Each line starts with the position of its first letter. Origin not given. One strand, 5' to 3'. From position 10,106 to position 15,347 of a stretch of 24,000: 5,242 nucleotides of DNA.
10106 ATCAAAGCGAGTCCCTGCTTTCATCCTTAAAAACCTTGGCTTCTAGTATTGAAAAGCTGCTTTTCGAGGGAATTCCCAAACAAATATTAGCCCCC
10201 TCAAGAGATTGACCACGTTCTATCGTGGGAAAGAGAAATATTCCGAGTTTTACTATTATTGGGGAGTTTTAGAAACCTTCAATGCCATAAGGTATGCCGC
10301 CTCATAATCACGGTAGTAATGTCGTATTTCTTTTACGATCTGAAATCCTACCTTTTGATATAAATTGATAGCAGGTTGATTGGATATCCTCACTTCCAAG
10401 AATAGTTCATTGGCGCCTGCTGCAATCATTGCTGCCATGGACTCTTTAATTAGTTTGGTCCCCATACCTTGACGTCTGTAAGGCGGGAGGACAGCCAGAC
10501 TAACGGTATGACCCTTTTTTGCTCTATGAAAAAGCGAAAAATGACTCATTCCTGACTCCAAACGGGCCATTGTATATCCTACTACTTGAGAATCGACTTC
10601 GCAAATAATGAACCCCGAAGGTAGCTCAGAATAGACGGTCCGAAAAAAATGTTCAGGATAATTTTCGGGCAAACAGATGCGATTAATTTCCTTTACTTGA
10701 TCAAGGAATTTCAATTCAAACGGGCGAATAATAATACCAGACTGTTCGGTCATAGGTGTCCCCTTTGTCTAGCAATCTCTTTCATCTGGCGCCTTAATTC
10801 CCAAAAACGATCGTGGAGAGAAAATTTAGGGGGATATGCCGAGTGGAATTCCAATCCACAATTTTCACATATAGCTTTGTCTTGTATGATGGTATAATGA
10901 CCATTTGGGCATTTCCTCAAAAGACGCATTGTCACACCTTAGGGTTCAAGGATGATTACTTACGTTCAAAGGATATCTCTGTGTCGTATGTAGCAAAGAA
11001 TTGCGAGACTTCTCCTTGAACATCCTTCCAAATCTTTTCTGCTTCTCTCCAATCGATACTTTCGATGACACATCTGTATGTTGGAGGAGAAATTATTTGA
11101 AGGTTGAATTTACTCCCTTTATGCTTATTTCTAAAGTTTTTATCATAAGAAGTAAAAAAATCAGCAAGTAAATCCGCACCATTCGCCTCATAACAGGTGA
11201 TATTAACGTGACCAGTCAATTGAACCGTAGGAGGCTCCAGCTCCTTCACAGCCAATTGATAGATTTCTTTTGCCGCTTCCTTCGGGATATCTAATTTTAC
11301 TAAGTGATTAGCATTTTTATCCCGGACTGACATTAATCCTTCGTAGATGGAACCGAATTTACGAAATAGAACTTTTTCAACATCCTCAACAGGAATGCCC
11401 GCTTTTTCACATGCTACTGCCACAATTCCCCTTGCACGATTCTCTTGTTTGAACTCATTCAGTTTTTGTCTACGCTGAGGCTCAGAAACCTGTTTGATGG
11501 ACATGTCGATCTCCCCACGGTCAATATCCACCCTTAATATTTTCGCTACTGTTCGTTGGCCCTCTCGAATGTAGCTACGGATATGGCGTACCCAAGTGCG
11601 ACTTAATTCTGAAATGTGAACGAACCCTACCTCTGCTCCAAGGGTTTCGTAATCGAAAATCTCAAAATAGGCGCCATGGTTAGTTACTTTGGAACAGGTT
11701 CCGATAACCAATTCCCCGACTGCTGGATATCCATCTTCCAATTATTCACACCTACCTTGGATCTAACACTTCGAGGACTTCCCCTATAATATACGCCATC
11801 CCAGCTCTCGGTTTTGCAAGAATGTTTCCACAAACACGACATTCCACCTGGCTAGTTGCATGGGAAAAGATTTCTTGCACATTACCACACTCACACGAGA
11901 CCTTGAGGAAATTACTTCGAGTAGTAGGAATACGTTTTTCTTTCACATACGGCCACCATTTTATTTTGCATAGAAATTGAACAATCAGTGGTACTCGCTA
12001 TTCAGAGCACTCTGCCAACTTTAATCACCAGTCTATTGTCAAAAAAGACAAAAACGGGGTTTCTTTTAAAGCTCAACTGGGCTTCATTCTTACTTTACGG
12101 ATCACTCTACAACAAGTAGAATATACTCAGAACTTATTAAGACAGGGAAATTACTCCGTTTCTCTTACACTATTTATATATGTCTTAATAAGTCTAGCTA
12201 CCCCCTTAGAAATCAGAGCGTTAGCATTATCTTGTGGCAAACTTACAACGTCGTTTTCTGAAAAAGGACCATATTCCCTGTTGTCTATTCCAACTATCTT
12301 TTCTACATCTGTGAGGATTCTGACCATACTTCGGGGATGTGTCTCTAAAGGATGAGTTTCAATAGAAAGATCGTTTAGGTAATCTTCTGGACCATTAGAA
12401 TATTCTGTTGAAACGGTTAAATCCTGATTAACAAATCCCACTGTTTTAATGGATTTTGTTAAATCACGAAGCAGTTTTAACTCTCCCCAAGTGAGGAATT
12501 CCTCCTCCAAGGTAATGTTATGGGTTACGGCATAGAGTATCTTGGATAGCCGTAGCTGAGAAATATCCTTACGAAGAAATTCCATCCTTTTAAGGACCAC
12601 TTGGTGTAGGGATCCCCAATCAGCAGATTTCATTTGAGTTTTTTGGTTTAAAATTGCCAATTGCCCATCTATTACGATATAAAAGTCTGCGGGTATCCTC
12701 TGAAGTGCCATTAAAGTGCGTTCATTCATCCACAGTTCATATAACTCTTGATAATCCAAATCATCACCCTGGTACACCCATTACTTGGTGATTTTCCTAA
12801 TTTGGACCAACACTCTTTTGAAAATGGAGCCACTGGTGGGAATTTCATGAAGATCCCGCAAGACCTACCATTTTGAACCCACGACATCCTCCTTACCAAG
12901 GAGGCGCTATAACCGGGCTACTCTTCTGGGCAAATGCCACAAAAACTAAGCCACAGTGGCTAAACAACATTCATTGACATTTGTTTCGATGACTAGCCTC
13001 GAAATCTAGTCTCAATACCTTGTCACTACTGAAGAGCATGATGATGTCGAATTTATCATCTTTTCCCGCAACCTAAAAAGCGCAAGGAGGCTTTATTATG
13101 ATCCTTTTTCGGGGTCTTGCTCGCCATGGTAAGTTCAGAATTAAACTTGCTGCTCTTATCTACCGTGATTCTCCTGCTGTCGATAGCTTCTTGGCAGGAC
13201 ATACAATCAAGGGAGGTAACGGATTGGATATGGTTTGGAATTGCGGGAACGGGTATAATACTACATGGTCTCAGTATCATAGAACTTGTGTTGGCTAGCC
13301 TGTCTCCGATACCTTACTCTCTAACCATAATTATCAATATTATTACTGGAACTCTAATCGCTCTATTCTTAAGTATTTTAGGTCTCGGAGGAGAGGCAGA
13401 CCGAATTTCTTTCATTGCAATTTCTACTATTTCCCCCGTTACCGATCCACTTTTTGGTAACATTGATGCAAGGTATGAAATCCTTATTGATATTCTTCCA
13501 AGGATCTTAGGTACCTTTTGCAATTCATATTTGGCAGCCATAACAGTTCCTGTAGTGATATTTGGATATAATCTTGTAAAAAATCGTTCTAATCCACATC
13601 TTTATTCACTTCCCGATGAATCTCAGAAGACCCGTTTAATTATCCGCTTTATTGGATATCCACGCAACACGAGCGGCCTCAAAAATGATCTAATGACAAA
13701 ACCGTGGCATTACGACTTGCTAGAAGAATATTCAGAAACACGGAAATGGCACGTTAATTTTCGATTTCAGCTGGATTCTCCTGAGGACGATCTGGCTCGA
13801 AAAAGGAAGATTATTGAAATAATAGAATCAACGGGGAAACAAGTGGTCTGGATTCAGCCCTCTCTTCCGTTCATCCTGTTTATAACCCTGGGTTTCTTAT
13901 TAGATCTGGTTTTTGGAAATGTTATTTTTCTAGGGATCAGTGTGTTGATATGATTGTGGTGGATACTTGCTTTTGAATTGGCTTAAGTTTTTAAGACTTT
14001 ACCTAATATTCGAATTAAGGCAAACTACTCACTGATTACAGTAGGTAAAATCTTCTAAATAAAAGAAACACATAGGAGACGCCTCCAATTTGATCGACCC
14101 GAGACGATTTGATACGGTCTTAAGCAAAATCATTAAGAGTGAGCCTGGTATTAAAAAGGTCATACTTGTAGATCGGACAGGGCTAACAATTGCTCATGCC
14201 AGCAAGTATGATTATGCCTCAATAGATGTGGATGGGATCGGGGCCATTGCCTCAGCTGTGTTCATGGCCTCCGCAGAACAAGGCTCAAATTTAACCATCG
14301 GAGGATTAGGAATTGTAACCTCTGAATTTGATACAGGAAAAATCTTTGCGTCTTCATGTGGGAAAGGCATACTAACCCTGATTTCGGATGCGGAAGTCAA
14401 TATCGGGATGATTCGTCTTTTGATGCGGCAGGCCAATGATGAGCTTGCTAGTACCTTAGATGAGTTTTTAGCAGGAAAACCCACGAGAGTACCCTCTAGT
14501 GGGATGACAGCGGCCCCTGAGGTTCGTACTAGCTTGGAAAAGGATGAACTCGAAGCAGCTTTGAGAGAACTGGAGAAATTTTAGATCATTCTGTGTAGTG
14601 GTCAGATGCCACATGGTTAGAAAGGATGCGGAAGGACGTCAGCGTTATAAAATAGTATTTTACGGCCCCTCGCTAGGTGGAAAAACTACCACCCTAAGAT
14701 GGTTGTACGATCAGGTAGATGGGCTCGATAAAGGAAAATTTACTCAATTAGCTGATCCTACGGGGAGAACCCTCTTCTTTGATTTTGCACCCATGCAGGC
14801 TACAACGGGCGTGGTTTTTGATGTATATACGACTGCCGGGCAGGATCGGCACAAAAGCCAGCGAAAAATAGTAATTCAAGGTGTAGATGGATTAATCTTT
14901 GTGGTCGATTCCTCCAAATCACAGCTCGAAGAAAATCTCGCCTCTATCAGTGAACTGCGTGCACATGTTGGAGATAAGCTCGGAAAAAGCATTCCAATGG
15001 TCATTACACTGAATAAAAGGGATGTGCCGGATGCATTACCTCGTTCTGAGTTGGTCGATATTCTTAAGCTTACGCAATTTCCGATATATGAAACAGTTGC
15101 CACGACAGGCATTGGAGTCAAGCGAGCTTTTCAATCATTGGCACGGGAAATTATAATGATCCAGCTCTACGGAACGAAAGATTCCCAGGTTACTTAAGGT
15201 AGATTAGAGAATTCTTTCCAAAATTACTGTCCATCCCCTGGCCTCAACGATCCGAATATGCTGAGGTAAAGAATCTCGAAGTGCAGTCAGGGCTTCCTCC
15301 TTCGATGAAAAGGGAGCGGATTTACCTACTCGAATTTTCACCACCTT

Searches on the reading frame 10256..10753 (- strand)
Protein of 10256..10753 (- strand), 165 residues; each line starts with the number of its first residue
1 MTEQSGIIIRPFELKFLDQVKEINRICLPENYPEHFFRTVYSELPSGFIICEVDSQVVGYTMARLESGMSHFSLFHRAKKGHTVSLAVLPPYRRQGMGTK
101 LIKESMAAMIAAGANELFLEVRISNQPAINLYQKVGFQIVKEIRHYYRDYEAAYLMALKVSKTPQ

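Call 5: search_protein_families(library=pfam, proteins=[window:10256-10753:-], max_evalue=0.01)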
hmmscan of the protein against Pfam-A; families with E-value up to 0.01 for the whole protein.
window:10256-10753:- (165 aa): 8 families
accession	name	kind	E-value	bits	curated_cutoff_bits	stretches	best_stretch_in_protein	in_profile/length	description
PF00583.31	Acetyltransf_1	-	3.6e-21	76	20.7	1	18-137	2-116/116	Acetyltransferase (GNAT) family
PF13508.13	Acetyltransf_7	-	9.3e-14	52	27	1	47-138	4-83/84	Acetyltransferase (GNAT) domain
PF08445.16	FR47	-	1e-10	41.9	22.1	1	79-141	20-81/86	FR47-like protein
PF13673.13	Acetyltransf_10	-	2.2e-08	34.6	23.6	1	48-142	33-112/128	Acetyltransferase (GNAT) domain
PF13302.13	Acetyltransf_3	-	0.00011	23.4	25.4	1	44-138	52-138/138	Acetyltransferase (GNAT) domain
PF13523.12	Acetyltransf_8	-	0.00022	21.3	27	1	91-144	90-144/145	Acetyltransferase (GNAT) domain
PF13527.13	Acetyltransf_9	-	0.0014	19.1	25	1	9-139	2-126/127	Acetyltransferase (GNAT) domain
PF21926.2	FeeM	-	0.0057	16.9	27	1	83-158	83-157/158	N-acyl amino acid synthase FeeM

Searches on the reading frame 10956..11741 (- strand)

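Call 5: search_protein_families(library=pfam, proteins=[window:10956-11741:-], max_evalue=0.01)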
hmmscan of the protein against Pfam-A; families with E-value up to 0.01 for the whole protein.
window:10956-11741:- (261 aa): 2 families
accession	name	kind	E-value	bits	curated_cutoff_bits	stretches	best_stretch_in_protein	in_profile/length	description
PF07541.17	EIF_2_alpha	-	1.3e-16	61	22.8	1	119-230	3-113/114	Eukaryotic translation initiation factor 2 alpha subunit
PF00575.29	S1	-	1.9e-10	41.4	22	1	6-83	2-74/74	S1 RNA binding domain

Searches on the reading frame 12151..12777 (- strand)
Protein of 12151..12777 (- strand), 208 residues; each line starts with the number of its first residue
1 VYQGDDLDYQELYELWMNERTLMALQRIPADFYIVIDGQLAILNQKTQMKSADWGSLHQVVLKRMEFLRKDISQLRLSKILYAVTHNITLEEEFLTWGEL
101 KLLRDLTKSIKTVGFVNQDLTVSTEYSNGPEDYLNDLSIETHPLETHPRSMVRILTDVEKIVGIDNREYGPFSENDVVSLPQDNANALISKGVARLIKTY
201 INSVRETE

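Call 5: search_protein_families(library=pfam, proteins=[window:12151-12777:-], max_evalue=0.01)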
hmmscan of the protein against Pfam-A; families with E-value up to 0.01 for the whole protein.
window:12151-12777:- (208 aa): 1 family
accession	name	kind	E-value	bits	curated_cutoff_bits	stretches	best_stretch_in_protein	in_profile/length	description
PF22090.1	Gins51_C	-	1.9e-15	56.8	27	1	151-196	2-47/48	Gins51, C-terminal domain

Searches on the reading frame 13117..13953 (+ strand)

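Call 5: search_protein_families(library=pfam, proteins=[window:13117-13953:+], max_evalue=0.01)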
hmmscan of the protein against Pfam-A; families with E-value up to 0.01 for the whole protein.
window:13117-13953:+ (278 aa): 2 families
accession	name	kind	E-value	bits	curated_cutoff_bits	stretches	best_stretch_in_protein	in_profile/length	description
PF06847.16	Arc_PepC_II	-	1.3e-10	42.1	29.9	1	173-268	2-92/93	Archaeal Peptidase A24 C-terminus Type II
PF01478.23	Peptidase_A24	-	0.00027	21.8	26.5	1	17-109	3-86/104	Type IV leader peptidase family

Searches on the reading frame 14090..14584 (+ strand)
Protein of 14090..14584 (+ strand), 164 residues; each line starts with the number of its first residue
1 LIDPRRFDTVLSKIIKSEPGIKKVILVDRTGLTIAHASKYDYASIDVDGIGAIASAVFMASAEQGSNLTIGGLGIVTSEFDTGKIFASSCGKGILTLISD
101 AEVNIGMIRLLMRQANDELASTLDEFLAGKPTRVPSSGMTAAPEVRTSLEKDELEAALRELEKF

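Call 5: search_protein_families(library=pfam, proteins=[window:14090-14584:+], max_evalue=0.01)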
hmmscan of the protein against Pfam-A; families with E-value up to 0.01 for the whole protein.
window:14090-14584:+ (164 aa): 2 families
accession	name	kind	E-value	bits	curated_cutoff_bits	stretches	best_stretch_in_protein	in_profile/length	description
PF03259.23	Robl_LC7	-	2.9e-09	37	23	1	15-98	9-90/91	Roadblock/LC7 domain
PF08923.16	MAPKK1_Int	-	8.6e-07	29.2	25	1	8-111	4-104/119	Mitogen-activated protein kinase kinase 1 interacting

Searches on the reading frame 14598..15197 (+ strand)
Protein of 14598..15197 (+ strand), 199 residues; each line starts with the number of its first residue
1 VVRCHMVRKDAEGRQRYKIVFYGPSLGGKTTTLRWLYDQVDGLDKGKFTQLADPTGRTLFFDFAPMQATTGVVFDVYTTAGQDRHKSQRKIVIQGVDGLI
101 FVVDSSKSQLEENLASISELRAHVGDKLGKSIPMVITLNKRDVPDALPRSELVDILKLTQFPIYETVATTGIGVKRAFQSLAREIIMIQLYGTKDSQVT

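Call 5: search_protein_families(library=pfam, proteins=[window:14598-15197:+], max_evalue=0.01)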
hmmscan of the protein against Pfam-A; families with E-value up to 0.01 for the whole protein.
window:14598-15197:+ (199 aa): 6 families
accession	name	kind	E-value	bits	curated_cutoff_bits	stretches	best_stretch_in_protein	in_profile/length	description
PF00025.27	Arf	-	1.1e-12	48.2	22.3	1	10-184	8-173/174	ADP-ribosylation factor family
PF00071.28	Ras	-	3.8e-11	43.3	21.6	1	18-185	1-160/162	Ras family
PF08477.19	Roc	-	3.5e-06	27.7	27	1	18-142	1-119/119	Ras of Complex, Roc, domain of DAPkinase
PF04670.18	Gtr1_RagA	-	0.0021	18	22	1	66-149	42-129/232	Gtr1/RagA G protein conserved region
PF01926.29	MMR_HSR1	-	0.0026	18.3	21.9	1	19-140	2-113/113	50S ribosome-binding GTPase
PF00009.33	GTP_EFTU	-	0.0062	16.6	26.5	0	76-177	73-178/188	Elongation factor Tu GTP binding domain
